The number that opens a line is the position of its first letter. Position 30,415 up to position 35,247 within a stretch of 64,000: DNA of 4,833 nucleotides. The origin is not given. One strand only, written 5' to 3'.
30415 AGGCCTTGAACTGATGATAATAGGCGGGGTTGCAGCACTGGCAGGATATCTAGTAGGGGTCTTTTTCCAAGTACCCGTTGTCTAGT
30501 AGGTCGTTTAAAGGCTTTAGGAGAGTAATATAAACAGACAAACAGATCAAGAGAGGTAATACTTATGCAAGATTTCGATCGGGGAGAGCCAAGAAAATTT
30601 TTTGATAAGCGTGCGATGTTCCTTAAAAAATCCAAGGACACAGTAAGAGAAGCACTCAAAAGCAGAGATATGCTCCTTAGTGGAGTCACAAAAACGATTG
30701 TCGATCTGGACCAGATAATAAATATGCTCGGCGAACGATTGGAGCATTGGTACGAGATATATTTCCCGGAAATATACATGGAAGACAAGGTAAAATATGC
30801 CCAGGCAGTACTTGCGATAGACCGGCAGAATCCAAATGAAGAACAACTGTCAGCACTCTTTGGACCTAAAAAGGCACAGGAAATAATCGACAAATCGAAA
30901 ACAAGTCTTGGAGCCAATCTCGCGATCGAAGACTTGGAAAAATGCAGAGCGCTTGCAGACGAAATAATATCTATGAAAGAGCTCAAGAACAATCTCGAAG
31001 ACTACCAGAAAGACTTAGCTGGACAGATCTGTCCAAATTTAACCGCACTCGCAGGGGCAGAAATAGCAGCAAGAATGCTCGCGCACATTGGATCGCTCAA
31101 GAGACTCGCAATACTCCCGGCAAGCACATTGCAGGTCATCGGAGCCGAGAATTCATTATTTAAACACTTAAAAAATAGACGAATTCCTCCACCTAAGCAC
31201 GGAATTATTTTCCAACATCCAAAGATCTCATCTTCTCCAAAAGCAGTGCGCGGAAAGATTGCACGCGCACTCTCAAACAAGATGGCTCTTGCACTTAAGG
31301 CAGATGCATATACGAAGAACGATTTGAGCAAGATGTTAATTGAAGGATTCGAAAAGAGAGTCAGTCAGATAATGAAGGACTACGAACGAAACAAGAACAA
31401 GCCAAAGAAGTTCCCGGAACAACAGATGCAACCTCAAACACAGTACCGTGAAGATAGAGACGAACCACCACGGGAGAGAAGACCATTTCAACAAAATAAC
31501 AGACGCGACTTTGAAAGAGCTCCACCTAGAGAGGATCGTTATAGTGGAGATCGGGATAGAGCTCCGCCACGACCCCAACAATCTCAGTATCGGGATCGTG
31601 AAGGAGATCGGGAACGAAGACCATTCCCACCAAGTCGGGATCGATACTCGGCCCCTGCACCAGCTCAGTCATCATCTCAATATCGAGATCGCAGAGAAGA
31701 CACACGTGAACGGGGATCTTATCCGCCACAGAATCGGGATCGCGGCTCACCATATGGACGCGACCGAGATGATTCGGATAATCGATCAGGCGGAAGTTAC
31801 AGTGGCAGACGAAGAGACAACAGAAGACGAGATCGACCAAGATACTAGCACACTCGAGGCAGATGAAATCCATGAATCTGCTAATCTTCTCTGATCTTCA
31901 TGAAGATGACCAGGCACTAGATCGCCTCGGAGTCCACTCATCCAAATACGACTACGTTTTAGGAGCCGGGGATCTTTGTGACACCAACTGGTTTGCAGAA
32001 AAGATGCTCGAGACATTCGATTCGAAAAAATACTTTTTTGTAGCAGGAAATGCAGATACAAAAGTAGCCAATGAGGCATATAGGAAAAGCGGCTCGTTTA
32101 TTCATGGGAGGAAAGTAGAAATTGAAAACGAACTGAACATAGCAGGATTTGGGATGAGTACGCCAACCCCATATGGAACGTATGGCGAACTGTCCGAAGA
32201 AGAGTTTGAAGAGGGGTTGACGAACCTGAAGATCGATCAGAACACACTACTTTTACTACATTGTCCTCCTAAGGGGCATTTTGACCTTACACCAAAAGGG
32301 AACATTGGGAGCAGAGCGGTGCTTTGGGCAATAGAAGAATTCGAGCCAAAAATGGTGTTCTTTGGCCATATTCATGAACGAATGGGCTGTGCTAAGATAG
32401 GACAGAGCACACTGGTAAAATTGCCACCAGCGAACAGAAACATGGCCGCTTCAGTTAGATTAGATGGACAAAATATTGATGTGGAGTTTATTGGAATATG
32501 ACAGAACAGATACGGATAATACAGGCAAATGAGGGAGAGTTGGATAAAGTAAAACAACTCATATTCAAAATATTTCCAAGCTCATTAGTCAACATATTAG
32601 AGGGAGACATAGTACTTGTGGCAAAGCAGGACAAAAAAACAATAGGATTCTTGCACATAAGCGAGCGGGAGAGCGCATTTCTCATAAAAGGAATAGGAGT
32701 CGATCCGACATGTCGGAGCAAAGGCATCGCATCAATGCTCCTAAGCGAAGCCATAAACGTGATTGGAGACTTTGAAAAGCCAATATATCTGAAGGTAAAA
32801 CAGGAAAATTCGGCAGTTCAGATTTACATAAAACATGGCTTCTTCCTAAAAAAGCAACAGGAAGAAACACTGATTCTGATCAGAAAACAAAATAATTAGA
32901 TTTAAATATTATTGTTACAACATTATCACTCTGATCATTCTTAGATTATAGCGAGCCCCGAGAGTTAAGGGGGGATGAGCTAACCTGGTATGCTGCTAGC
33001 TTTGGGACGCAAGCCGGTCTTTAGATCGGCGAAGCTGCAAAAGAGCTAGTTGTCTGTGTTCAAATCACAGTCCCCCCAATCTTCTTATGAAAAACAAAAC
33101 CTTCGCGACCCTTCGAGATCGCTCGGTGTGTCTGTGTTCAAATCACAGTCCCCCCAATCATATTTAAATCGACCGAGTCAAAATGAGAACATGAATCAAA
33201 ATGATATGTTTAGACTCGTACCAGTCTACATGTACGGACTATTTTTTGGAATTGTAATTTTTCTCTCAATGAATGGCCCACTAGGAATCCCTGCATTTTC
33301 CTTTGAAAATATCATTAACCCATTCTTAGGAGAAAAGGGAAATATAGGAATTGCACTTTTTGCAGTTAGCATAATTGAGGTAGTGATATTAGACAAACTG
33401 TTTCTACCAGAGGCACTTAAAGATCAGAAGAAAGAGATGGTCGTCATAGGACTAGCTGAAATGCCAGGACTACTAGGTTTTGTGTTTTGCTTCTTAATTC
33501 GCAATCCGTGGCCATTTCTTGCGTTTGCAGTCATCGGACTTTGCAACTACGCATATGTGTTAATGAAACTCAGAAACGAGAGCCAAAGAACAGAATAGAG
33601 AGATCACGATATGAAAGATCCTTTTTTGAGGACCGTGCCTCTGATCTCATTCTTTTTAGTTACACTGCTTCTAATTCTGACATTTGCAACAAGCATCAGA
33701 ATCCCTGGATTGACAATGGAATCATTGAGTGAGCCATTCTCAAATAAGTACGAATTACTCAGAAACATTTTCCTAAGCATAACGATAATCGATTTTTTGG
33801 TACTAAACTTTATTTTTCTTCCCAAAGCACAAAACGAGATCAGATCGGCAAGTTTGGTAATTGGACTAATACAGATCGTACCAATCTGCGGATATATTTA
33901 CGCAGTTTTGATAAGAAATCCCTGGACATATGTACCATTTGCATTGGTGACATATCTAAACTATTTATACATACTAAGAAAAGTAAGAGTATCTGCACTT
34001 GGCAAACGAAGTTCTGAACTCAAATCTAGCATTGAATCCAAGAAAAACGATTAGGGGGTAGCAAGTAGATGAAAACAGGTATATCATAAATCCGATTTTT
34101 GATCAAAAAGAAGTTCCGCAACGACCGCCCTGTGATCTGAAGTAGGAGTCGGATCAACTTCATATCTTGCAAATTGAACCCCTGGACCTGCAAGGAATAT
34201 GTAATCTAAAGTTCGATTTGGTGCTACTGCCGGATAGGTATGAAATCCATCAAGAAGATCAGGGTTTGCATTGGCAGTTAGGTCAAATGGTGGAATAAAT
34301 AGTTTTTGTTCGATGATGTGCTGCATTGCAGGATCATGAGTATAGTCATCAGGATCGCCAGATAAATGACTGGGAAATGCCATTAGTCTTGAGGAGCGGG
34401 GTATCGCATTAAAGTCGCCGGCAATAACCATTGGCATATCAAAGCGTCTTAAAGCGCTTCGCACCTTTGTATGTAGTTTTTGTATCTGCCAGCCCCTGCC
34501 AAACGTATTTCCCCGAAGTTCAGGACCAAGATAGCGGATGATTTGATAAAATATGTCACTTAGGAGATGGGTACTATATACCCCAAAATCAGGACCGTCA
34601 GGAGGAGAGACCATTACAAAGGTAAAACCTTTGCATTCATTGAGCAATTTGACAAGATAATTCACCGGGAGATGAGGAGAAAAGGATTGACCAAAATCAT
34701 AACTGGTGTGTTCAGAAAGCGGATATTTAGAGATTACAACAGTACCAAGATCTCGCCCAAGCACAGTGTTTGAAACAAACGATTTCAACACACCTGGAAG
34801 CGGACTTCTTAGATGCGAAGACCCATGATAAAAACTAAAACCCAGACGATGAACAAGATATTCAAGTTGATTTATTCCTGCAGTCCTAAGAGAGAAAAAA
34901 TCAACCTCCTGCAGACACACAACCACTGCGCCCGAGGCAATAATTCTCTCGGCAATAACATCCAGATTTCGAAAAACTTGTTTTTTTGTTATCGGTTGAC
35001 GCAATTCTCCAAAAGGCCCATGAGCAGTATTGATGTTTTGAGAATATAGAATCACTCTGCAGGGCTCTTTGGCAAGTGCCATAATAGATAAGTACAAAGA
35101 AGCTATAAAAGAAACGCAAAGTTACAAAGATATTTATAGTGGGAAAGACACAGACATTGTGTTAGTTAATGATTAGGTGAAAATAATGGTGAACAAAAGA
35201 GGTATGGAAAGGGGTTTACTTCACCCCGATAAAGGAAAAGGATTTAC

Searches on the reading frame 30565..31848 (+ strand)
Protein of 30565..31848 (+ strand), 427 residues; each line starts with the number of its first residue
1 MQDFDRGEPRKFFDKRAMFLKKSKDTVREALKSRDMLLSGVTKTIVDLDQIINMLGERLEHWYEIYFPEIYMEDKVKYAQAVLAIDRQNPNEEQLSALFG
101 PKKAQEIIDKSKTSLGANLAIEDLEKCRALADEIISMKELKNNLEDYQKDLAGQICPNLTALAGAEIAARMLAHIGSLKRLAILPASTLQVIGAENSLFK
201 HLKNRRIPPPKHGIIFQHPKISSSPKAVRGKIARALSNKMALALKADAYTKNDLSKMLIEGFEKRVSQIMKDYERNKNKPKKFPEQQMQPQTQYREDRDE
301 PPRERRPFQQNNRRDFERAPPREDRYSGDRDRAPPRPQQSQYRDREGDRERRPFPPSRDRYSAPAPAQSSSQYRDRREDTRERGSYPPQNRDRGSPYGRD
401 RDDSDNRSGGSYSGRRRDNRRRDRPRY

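Call 56: search_protein_families(library=pfam, proteins=[window:30565-31848:+], max_evalue=0.001)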
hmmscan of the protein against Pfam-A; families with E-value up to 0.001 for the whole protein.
window:30565-31848:+ (427 aa): 1 family
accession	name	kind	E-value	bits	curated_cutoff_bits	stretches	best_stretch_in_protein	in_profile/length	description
PF01798.23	Nop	-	6.5e-54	183.2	25.4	1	45-266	2-226/228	snoRNA binding domain, fibrillarin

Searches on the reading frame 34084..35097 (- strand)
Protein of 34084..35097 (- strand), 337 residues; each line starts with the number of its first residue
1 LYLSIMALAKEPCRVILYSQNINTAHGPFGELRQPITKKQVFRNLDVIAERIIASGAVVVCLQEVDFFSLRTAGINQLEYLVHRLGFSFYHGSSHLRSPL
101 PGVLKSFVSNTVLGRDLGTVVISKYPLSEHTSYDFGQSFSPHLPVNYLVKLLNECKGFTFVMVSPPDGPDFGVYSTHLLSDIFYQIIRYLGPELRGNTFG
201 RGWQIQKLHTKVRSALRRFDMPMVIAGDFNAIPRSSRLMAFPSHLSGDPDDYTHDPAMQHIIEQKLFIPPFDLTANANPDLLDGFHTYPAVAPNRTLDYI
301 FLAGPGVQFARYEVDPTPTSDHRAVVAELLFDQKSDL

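Call 56: search_protein_families(library=pfam, proteins=[window:34084-35097:-], max_evalue=0.001)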
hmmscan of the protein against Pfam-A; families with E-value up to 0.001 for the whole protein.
window:34084-35097:- (337 aa): 1 family
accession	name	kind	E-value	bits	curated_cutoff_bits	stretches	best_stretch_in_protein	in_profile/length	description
PF03372.29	Exo_endo_phos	-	2.8e-18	66.9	24.5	1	44-322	18-225/225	Endonuclease/Exonuclease/phosphatase family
